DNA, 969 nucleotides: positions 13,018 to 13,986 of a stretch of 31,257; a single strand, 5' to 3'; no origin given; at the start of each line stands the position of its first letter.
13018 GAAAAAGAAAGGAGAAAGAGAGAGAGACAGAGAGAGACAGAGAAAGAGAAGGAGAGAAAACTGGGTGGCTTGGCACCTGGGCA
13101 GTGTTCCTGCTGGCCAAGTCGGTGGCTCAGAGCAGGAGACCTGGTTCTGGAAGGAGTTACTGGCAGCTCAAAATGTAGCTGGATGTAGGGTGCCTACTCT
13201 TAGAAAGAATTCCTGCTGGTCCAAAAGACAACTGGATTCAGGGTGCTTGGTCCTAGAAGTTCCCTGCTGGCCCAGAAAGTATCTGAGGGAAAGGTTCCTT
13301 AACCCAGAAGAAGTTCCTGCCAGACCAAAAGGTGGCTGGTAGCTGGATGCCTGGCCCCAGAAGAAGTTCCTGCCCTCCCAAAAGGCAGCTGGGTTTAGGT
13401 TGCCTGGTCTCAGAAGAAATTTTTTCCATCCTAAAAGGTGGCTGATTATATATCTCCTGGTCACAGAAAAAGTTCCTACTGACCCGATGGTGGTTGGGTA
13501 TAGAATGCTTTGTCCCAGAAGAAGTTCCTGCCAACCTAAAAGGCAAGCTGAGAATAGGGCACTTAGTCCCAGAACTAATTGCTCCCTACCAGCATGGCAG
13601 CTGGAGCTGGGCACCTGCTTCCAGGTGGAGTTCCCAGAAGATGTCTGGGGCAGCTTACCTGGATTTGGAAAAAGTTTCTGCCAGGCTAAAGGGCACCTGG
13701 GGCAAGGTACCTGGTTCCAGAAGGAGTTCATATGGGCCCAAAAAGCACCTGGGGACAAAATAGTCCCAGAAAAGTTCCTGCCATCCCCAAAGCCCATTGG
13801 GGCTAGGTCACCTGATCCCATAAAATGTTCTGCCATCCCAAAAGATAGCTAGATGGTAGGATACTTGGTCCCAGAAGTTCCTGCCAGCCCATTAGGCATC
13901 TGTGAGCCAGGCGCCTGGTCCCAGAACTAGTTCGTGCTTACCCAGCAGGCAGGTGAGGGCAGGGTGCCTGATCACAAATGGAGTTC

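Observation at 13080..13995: L1 5'UTR built from about 17 tandem 52-53 bp monomers, with a defined family 5' terminus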

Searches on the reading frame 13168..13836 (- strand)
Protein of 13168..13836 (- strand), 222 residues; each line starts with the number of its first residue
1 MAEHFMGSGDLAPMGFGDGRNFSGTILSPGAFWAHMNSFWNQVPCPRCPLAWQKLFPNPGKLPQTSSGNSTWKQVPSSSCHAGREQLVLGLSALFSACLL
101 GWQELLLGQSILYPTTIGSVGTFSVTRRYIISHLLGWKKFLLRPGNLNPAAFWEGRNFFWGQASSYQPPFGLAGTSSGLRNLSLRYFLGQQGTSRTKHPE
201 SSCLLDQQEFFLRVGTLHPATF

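Call 12: find_encoding_contigs(protein=window:13168-13836:-, flank=10000, max_places=10)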
Protein window:13168-13836:- (222 aa): no gene with exactly this product is on record in the collection.

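Call 15: find_homologous_proteins(query=window:13168-13836:-, max_evalue=0.001)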
Query window:13168-13836:-: 271 candidates shared short words with the query, none scored E <= 0.001.

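Call 54: search_protein_families(library=pfam, max_evalue=0.01, proteins=[window:13168-13836:-])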
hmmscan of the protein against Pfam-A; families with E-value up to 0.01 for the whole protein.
window:13168-13836:- (222 aa): 0 families
